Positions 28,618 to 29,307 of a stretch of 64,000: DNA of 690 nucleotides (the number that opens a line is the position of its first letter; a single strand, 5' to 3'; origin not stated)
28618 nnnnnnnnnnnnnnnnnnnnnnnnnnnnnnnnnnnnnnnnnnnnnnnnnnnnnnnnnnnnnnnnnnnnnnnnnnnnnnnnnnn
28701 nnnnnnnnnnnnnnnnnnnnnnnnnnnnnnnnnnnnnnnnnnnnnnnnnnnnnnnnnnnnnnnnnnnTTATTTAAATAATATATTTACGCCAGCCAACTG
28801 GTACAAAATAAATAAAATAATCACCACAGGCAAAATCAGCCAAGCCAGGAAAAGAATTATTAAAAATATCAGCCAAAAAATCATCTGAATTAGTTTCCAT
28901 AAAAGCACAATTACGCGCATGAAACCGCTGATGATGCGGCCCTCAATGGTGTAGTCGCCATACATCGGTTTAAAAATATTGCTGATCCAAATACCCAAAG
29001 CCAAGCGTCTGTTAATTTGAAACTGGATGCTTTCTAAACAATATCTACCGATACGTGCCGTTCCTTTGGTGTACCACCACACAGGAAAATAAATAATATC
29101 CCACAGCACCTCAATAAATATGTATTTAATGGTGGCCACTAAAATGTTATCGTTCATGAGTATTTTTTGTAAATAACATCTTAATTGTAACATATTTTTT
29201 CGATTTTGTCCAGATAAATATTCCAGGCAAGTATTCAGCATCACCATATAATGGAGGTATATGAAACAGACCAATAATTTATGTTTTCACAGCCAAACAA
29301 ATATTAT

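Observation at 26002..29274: Membrane-anchored ClpC-like unfoldase with an N-terminal zinc ribbon, translationally coupled to an unknown polytopic membrane protein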

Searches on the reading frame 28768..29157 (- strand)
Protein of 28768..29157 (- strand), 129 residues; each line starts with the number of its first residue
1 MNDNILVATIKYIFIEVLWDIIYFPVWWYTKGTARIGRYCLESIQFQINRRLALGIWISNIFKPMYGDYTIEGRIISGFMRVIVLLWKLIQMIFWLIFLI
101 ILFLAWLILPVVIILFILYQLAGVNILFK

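Call 8: find_homologous_proteins(query=window:28771-29157:-, max_evalue=0.001)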
Query seq(129 aa) (129 aa): 35 proteins with E <= 0.001 among 49 candidates.
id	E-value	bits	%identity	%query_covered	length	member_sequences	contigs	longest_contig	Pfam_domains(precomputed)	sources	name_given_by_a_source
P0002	4.5e-75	268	100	100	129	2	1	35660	-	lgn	-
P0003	4.3e-66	239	86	100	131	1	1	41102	-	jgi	jgi:hypothetical protein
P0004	8.2e-65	235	84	100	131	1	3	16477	-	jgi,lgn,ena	-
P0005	1.7e-52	195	71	83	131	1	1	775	-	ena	-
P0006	4.3e-51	190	69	93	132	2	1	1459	-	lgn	-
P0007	9.7e-51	189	65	99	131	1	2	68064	-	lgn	-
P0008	1.2e-50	189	66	99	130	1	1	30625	-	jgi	jgi:hypothetical protein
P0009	4.6e-50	187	63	96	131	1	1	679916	-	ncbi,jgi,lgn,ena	ncbi:MAG: hypothetical protein WC505_01165 [Patescibacteria group bacterium]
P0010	4.7e-50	187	69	94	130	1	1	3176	-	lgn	-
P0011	3.2e-48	181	66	99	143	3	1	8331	-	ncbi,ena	-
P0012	6.1e-48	180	61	99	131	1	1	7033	-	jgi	jgi:hypothetical protein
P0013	2.5e-47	178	61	99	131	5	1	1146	-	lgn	-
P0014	6.4e-47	177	63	94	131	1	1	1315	-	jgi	jgi:hypothetical protein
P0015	1.1e-45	173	56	99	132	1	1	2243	-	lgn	-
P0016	2.4e-45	172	59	99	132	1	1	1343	-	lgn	-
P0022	4.7e-41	158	57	99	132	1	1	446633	-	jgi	-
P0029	1.2e-23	101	44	88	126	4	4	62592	-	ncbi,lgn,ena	ncbi:MAG: hypothetical protein AAB575_04120 [Patescibacteria group bacterium]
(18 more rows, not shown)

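Call 9: find_encoding_contigs(protein=P0009, flank=6000, max_places=2)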
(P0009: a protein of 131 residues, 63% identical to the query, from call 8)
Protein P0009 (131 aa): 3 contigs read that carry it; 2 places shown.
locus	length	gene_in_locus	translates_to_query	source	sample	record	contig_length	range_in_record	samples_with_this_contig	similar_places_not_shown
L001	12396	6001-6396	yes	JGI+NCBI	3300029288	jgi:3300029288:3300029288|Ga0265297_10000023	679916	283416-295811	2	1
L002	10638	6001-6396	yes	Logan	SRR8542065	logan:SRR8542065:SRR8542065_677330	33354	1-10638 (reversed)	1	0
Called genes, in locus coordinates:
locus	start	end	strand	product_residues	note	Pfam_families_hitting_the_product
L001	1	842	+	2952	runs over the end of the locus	PF24981:Beta-prop_ATRN-LZTR1 (faint), PF00041:fn3 (faint), PF25059:FN3_DSCAM-DSCAML_C (faint), PF13964:Beta-prop_Calicin (weak), PF16655:PhoD_N (faint), PF16656:Pur_ac_phosph_N, PF23376:Fn3_VIN3 (faint), PF16656:Pur_ac_phosph_N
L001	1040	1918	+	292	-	PF02463:SMC_N (weak), PF00005:ABC_tran, PF13304:AAA_21 (faint)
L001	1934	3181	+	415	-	PF12704:MacB_PCD, PF02687:FtsX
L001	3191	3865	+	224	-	PF18306:LDcluster4 (weak), PF03641:Lysine_decarbox (weak)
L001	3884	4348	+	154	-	-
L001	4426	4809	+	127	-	PF00072:Response_reg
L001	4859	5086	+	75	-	PF00512:HisKA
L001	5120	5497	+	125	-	PF00072:Response_reg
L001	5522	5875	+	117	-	PF00072:Response_reg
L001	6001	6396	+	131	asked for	-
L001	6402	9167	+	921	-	PF02861:Clp_N, PF00004:AAA, PF17871:AAA_lid_9, PF00004:AAA, PF00158:Sigma54_activat (weak), PF07724:AAA_2, PF07728:AAA_5, PF10431:ClpB_D2-small, +10 more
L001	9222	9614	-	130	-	PF18895:T4SS_pilin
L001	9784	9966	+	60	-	-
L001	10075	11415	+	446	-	PF00587:tRNA-synt_2b, PF03129:HGTP_anticodon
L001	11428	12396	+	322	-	-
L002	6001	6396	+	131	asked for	-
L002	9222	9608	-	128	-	PF18895:T4SS_pilin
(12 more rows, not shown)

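Call 10: find_encoding_contigs(protein=P0022, flank=6000, max_places=2)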
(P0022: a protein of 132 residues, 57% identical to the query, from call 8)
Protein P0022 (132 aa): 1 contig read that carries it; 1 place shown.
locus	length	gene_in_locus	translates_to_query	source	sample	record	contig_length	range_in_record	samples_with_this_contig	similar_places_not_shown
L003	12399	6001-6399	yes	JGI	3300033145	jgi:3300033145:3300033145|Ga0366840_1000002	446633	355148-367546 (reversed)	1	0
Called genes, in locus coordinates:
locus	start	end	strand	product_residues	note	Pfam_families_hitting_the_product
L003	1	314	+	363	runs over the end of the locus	PF01702:TGT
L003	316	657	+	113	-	PF00719:Pyrophosphatase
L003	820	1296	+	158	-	-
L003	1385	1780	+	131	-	-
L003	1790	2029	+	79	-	-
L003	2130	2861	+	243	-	PF13462:Thioredoxin_4, PF13743:Thioredoxin_5 (faint), PF01323:DSBA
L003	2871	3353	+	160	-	PF04608:PgpA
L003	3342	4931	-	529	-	PF09852:DUF2079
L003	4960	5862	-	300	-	PF00535:Glycos_transf_2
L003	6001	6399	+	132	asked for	-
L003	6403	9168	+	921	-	PF13191:AAA_16 (faint), PF02861:Clp_N, PF00004:AAA, PF17871:AAA_lid_9, PF00004:AAA, PF07724:AAA_2, PF07728:AAA_5, PF10431:ClpB_D2-small, +6 more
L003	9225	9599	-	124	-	PF04956:TrbC (weak), PF18895:T4SS_pilin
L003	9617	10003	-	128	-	PF18895:T4SS_pilin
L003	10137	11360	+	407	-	-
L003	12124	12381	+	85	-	-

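Call 11: find_encoding_contigs(protein=P0029, flank=6000, max_places=3)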
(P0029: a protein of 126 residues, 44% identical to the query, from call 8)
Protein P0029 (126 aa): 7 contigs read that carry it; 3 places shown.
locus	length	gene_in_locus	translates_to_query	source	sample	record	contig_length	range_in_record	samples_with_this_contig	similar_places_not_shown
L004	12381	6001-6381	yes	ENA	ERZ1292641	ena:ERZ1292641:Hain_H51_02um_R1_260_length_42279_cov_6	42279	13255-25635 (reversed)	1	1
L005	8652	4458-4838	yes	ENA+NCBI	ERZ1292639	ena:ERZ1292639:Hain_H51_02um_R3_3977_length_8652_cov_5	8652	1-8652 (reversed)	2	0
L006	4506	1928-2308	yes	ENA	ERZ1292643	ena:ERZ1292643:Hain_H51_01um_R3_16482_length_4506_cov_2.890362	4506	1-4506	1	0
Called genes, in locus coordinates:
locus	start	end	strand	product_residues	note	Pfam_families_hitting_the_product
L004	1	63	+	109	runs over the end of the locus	-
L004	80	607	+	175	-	PF02677:QueH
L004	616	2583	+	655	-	PF00580:UvrD-helicase, PF13245:AAA_19, PF13604:AAA_30 (faint), PF01443:Viral_helicase1 (faint), PF13361:UvrD_C, PF13538:UvrD_C_2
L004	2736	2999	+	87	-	-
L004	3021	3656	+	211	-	-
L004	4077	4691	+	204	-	PF01712:dNK, PF13238:AAA_18 (faint), PF02223:Thymidylate_kin (weak), PF13207:AAA_17 (faint)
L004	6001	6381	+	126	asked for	-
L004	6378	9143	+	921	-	PF02861:Clp_N, PF00158:Sigma54_activat (faint), PF00004:AAA (weak), PF17871:AAA_lid_9, PF07724:AAA_2, PF00004:AAA, PF07728:AAA_5, PF10431:ClpB_D2-small, +4 more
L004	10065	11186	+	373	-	PF00953:Glycos_transf_4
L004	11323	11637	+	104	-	PF00829:Ribosomal_L21p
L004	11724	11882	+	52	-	-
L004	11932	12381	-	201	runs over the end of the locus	PF21176:RecR_HhH, PF13662:Toprim_4, PF01751:Toprim, PF21175:RecR_C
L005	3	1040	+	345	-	PF13361:UvrD_C, PF13538:UvrD_C_2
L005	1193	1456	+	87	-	-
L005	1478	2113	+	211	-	-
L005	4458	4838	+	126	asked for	-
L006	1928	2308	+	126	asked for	-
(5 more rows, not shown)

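Call 18: find_related_loci(query=A1, collection=genome_contigs, flank=4500)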
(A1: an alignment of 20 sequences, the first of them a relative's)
Query A1 (129 aa) in genome_contigs; peptide patterns used: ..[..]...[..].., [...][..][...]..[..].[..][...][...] (x = any residue, [..] = any of these).
599 stretches matched a pattern (row limit reached: there are more); 585 encode a relative of the query (tblastn E <= 1e-3); the best 80 are kept; 80 distinct loci.
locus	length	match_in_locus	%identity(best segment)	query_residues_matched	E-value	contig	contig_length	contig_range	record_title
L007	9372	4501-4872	63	1-124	2e-54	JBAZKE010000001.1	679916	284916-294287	MAG: Patescibacteria group bacterium isolate SO_2017_LW4_136 scaffold_25_c1_LW137-91_2017, whole genome shotgun sequence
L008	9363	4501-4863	61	1-121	3e-50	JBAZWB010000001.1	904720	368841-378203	MAG: Patescibacteria group bacterium isolate SO_2017_GW1_267 NODE_26_length_904720_cov_3.416747_OW334_2017, whole genome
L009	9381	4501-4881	57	2-128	1e-48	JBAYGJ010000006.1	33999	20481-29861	MAG: Patescibacteria group bacterium isolate SO_2016_GW1_122 scaffold02324_OW334_2016, whole genome shotgun sequence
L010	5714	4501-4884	56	1-128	1e-48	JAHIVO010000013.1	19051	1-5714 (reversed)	MAG: Patescibacteria group bacterium isolate MM_PC_MetaG.mb.84 MM_PC_MetaG.mb.84_k141_132591, whole genome shotgun seque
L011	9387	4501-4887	58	2-129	6e-48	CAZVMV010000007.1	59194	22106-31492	MAG TPA_asm: uncultured Gammaproteobacteria bacterium isolate SRP173033_co2_263 genome assembly, contig: NODE_154_length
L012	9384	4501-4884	66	1-128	7e-47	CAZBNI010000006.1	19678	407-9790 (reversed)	MAG TPA_asm: uncultured Gammaproteobacteria bacterium isolate binchicken_co19_652 genome assembly, contig: NODE_4322_len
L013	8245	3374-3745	63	1-124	4e-48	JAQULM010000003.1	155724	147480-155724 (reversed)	MAG: Patescibacteria group bacterium isolate STD1_130 NODE_175_length_155724_cov_7.035425_Sandtown_D1, whole genome shot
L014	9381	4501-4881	56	2-128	3e-43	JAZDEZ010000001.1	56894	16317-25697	MAG: Patescibacteria group bacterium isolate MEGAHIT-group-0.176 k141_2223388, whole genome shotgun sequence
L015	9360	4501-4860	57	2-121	4e-43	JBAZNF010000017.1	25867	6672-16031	MAG: Patescibacteria group bacterium isolate SO_2017_LW4_60 scaffold_2014_c1_LW137-91_2017, whole genome shotgun sequenc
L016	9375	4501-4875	51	1-125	2e-39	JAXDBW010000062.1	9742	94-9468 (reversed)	MAG: Patescibacteria group bacterium isolate POMEDNA-B28 Raw2_k127_1576112, whole genome shotgun sequence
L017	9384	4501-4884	49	1-129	2e-35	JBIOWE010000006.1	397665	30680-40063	MAG: Patescibacteria group bacterium isolate MAG090 k127_1872980, whole genome shotgun sequence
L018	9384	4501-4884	64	1-128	1e-35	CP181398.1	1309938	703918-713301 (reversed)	MAG: Candidatus Kerfeldbacteria bacterium isolate MKparc4 chromosome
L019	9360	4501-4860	48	1-121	2e-35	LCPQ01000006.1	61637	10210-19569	MAG: Parcubacteria group bacterium GW2011_GWA2_48_9 UY34_C0006, whole genome shotgun sequence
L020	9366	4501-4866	40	1-124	8e-31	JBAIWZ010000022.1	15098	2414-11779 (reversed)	MAG: Acutalibacteraceae bacterium isolate bin_138 c_000037725988, whole genome shotgun sequence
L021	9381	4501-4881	47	1-128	3e-30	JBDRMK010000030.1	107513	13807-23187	MAG: Patescibacteria group bacterium isolate MEGAHIT-group-1.828 k141_5249805, whole genome shotgun sequence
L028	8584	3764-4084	40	10-117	3e-27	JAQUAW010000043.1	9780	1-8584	MAG: Patescibacteria group bacterium isolate STC_93 NODE_16836_length_9780_cov_3.827618_Sandtown_C, whole genome shotgun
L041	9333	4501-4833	42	10-121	2e-26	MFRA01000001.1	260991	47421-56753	MAG: Candidatus Magasanikbacteria bacterium RIFOXYD1_FULL_40_23 rifoxyd1_full_scaffold_11, whole genome shotgun sequence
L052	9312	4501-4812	47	10-114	3e-25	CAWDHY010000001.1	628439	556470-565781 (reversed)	MAG: Candidatus Magasanikbacteria bacterium isolate MFD04716.bin.1.125 genome assembly, contig: contig_18216, whole geno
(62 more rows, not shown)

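Call 22: search_protein_families(library=pfam, alignment_id=A1, max_evalue=1)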
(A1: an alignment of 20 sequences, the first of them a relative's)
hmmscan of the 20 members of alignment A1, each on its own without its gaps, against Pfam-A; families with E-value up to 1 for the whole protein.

A. member 1, P0002 (129 aa): 0 families

B. families by the number of members that match (of 20 scanned): 9 families
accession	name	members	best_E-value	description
PF12420.13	DUF3671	2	0.2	Fam-L, Fam-M like protein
PF16170.10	DUF4873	1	0.003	Domain of unknown function (DUF4873)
PF23565.1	ARM_TANGO6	1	0.12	Transport and Golgi organization protein 6 homolog, ARM-like repeat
PF18927.5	CrtO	1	0.22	Glycosyl-4,4'-diaponeurosporenoate acyltransferase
PF15914.10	FAM193_C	1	0.23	FAM193 family C-terminal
PF20237.3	DUF6594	1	0.32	Family of unknown function (DUF6594)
PF05473.18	UL45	1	0.39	UL45 protein, carbohydrate-binding C-type lectin-like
PF17523.7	MPS-4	1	0.51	MinK-related peptide, potassium channel accessory sub-unit protein 4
PF20990.2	DUF2207_C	1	0.76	Predicted membrane protein (DUF2207) C-terminal domain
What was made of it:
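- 28768..29157 (-): Partner gene: 129-aa small membrane protein of an unnamed family. Invariant motifs are YFPVWWY.KG, KPM(Y/F)G and GRIIS..MR, followed by a 34-residue C-terminal hydrophobic stretch. Call 22: no member reached E < 0.003 against any Pfam family, and no family was hit by more than 2 of 20 members; the window's copy had no hit.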

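Call 30: predict_structure(alignment_id=A1)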
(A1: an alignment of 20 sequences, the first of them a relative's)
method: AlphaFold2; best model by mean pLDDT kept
length: 129 residues; sequences in the alignment: 20
mean_pLDDT: 87.8   pTM: 0.67
mean pLDDT of the five models: 87.8, 85.5, 85.4, 83.6, 83.4
residues with pLDDT >= 90: 70; 70-90: 49; 50-70: 9; < 50: 1
segments of 3 or more residues with pLDDT < 50: none
pLDDT, mean of each block of 10 residues (from residue 1): 77 92 91 94 91 83 85 90 92 95 94 87 69
secondary structure, 60 per line:
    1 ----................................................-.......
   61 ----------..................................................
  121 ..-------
elements in order: H5-52 H54-60 H71-122
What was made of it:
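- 28768..29157 (-): Call 30: AF2 pLDDT 87.8, helices 5-52 and 71-122.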

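Call 36: fold_search(model_id=the predicted structure, library=pdb)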
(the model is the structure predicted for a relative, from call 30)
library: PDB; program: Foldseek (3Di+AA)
matches with E <= 10: 14; with E <= 0.001: 0
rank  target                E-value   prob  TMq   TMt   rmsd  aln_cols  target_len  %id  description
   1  9eva_C                2.5e+00  0.11  0.25  0.08  23.7       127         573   20  3DFlex refinement of the CryoEM structure of DeCLIC nanodisc with 10mM calcium (released 2025-04-09)
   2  9eva_D                2.7e+00  0.10  0.26  0.08  23.7       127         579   20  3DFlex refinement of the CryoEM structure of DeCLIC nanodisc with 10mM calcium (released 2025-04-09)
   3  9eva_B                2.7e+00  0.10  0.25  0.08  23.7       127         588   20  3DFlex refinement of the CryoEM structure of DeCLIC nanodisc with 10mM calcium (released 2025-04-09)
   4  9ev8_A                3.2e+00  0.08  0.23  0.08  23.0       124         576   21  Non-uniform refinement of the CryoEM structure of DeCLIC nanodisc with 10mM calcium (released 2025-04-09)
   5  9eva_A                3.2e+00  0.08  0.23  0.08  23.0       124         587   21  3DFlex refinement of the CryoEM structure of DeCLIC nanodisc with 10mM calcium (released 2025-04-09)
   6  9eva_E                3.8e+00  0.08  0.25  0.08  23.7       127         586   20  3DFlex refinement of the CryoEM structure of DeCLIC nanodisc with 10mM calcium (released 2025-04-09)
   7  9ev7_C                4.0e+00  0.07  0.23  0.10  23.0       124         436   21  3DFlex refinement of the CryoEM structure of DeCLIC nanodisc with 10mM EDTA in asym state (released 2025-04-09)
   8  7q3g_A                5.6e+00  0.04  0.21  0.08  23.7       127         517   19  Pentameric ligand-gated ion channel, DeCLIC at pH 7 with 10 mM Ca2+ (released 2022-11-16)
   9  9ev1_A                6.3e+00  0.06  0.25  0.08  23.7       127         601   20  3DFlex refinement of the CryoEM structure of DeCLIC nanodisc with 10mM EDTA in sym-like state (released 2025-04-09)
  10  6v4s_A                6.3e+00  0.04  0.21  0.07  22.6       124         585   18  A Closed pore conformation of a Pentameic ligand-gated ion channel with additional N-terminal domain (released 2020-06-03)
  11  6v4s_C                6.3e+00  0.04  0.20  0.07  22.5       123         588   18  A Closed pore conformation of a Pentameic ligand-gated ion channel with additional N-terminal domain (released 2020-06-03)
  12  6v4s_B                6.7e+00  0.04  0.21  0.07  22.6       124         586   18  A Closed pore conformation of a Pentameic ligand-gated ion channel with additional N-terminal domain (released 2020-06-03)
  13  6v4s_D                7.5e+00  0.03  0.20  0.07  22.8       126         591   17  A Closed pore conformation of a Pentameic ligand-gated ion channel with additional N-terminal domain (released 2020-06-03)
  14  7q3h_A                8.9e+00  0.02  0.19  0.07  23.6       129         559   19  Pentameric ligand-gated ion channel, DeCLIC at pH 7 with 10 mM EDTA (released 2022-11-16)
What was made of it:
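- The partner model is a simple helical hairpin with no match to any channel (calls 30, 36).
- Tried and rejected: The partner model (pLDDT 87.8) has no significant match in the PDB; the best E-value was 2.5 (call 36).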
